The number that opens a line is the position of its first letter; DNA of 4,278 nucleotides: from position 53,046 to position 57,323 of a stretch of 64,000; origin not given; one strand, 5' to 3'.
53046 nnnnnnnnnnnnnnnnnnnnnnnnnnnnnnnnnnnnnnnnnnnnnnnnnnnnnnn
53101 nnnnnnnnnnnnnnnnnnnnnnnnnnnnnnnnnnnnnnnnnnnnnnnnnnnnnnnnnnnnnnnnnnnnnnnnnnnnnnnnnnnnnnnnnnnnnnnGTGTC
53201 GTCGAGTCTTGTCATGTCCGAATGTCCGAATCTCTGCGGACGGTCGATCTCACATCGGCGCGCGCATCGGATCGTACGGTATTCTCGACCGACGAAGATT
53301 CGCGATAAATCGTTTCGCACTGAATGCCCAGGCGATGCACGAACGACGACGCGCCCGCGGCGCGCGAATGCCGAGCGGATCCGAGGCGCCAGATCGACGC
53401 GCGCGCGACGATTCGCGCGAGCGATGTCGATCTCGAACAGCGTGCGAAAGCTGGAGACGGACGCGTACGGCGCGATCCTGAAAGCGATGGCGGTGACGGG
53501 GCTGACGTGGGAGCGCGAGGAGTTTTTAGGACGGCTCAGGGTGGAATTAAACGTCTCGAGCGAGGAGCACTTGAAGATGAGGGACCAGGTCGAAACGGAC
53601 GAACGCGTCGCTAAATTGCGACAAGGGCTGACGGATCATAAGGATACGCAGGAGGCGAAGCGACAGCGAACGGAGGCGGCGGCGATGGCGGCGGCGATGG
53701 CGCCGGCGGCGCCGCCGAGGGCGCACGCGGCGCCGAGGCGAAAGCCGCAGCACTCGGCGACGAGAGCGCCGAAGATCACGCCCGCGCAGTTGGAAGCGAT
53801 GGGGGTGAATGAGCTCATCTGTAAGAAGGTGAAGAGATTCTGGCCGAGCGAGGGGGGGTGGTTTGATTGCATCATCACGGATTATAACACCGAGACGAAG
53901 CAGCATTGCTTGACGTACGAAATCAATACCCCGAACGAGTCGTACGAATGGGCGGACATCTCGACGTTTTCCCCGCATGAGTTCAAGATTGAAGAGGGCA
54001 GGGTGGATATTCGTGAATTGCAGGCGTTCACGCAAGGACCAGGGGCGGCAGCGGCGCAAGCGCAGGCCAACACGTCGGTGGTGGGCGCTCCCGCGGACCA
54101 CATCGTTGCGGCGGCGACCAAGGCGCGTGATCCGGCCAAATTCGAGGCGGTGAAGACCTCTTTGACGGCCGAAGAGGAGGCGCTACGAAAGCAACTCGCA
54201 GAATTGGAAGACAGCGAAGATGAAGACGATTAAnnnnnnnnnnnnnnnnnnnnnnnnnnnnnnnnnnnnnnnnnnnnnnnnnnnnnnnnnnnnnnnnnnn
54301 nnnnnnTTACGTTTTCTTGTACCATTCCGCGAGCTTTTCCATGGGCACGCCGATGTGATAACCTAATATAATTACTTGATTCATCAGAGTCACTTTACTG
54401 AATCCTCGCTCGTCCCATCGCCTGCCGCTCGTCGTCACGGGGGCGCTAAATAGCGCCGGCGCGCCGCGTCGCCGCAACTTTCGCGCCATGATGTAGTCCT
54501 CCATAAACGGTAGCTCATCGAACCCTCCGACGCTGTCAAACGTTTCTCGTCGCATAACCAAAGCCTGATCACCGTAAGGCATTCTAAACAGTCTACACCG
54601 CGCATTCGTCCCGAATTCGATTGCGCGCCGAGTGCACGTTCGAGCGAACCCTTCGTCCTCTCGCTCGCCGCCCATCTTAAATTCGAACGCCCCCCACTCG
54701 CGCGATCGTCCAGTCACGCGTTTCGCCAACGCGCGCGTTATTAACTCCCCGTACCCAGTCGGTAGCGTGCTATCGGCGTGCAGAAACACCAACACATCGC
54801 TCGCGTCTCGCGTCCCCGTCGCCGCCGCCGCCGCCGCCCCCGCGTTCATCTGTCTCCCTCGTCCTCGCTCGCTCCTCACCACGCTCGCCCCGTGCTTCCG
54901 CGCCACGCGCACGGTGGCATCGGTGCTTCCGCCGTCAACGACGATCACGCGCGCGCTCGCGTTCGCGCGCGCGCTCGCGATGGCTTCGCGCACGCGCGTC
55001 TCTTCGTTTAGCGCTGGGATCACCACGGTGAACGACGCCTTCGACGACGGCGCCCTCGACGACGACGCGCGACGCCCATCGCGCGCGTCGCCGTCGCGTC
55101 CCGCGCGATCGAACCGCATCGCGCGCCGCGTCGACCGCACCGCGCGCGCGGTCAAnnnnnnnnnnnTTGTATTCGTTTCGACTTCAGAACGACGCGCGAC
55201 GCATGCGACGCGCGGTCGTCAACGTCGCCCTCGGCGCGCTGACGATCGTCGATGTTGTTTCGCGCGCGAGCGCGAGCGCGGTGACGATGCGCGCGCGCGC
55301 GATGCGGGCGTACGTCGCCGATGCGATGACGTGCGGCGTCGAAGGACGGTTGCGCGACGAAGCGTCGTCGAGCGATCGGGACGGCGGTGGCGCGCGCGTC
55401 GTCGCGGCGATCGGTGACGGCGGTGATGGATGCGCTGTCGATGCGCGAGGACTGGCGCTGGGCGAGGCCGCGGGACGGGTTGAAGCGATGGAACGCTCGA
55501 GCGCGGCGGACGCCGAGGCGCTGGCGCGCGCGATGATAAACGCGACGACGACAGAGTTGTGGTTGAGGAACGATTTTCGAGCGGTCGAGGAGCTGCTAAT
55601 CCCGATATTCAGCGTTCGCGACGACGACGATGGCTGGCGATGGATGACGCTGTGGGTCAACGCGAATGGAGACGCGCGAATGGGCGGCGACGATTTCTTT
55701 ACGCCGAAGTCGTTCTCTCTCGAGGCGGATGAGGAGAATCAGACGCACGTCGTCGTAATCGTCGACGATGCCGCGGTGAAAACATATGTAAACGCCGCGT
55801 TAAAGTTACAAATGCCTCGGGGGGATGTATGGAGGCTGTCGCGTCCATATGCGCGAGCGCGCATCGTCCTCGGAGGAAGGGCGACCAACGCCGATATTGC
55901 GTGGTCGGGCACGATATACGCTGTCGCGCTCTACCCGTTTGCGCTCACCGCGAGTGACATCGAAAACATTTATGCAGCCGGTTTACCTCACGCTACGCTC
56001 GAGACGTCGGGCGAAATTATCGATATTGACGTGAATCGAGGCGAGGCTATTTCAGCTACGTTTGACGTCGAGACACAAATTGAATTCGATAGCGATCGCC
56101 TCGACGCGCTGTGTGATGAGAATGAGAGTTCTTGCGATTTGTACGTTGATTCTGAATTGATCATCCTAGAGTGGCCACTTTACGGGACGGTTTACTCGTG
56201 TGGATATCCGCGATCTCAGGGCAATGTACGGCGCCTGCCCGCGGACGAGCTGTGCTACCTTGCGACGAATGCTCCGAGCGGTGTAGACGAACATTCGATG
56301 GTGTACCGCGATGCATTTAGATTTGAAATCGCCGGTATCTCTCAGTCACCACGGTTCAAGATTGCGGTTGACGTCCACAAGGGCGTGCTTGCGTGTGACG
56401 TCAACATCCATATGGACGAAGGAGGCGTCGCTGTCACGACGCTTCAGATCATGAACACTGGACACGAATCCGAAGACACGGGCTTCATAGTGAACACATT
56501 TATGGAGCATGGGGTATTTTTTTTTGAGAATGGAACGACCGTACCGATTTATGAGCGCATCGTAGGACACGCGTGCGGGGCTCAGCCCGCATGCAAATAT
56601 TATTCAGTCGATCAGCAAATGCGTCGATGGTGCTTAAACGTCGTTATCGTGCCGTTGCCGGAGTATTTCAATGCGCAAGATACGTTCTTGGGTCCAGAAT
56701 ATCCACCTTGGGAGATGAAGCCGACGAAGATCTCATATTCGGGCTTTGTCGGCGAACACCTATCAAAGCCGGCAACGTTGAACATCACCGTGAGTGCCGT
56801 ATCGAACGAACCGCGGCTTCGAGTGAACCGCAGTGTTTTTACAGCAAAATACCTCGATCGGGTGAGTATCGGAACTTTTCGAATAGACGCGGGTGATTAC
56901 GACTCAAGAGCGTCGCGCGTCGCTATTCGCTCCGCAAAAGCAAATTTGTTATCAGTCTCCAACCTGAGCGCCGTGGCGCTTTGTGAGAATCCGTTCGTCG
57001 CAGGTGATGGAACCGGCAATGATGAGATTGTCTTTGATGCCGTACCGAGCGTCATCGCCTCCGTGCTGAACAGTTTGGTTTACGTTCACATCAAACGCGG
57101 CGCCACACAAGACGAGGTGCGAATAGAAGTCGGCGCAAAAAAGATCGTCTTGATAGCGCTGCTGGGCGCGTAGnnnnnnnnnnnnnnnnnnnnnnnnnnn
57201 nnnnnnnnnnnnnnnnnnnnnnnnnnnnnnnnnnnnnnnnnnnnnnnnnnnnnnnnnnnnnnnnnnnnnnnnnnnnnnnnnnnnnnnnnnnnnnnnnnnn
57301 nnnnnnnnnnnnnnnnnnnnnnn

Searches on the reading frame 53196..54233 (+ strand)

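Call 14: search_protein_families(library=pfam, proteins=[window:53196-54233:+], max_evalue=0.01)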
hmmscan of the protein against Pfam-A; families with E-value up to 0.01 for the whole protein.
window:53196-54233:+ (345 aa): 1 family
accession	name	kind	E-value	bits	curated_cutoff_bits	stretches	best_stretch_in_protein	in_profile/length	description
PF03735.19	ENT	-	3.9e-22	78.5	28.5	1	81-146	2-69/71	ENT domain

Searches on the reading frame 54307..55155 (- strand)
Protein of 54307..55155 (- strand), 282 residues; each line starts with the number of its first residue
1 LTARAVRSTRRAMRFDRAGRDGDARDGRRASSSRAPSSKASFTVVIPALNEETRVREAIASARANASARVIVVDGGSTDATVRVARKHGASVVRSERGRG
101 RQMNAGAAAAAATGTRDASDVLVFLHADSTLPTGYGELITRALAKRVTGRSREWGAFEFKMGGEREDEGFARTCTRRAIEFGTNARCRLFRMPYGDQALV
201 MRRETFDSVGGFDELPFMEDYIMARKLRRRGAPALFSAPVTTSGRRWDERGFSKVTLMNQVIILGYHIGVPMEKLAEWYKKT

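Call 14: search_protein_families(library=pfam, proteins=[window:54307-55155:-], max_evalue=0.01)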
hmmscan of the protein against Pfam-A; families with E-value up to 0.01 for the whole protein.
window:54307-55155:- (282 aa): 3 families
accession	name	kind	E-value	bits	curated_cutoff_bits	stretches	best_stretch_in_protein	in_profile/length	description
PF00535.33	Glycos_transf_2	-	6.8e-16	59.1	23.3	1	43-137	1-97/168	Glycosyl transferase family 2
PF13641.12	Glyco_tranf_2_3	-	1.9e-11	44.9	27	1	42-241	3-208/230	Glycosyltransferase like family 2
PF10111.15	Glyco_tranf_2_2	-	2.9e-07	30.7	27.3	1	43-129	1-92/276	Glycosyltransferase like family 2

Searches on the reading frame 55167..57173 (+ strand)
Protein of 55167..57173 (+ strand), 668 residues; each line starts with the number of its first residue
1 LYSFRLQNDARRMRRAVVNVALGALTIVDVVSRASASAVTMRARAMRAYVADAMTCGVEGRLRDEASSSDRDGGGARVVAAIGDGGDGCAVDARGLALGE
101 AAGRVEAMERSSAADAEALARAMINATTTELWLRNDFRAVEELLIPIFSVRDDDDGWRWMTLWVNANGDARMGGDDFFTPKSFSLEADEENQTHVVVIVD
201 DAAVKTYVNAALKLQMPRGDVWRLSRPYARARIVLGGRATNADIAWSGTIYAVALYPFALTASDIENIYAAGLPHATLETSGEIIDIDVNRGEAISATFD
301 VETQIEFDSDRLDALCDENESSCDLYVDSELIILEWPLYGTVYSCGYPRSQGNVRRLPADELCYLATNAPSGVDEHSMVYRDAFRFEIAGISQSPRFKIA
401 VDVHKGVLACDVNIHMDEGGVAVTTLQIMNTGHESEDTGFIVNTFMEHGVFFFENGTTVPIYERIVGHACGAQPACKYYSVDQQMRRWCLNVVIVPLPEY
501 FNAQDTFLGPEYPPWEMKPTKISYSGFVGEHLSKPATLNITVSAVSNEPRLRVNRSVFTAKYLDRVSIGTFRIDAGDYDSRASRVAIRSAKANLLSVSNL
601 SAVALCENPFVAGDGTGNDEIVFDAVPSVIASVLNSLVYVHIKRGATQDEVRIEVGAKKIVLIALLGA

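Call 14: search_protein_families(library=pfam, proteins=[window:55167-57173:+], max_evalue=0.01)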
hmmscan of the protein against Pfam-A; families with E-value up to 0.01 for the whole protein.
window:55167-57173:+ (668 aa): 1 family
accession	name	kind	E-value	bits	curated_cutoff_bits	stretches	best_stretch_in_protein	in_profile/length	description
PF13385.13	Laminin_G_3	-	3.4e-08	34.2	27.6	1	125-265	17-150/151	Concanavalin A-like lectin/glucanases superfamily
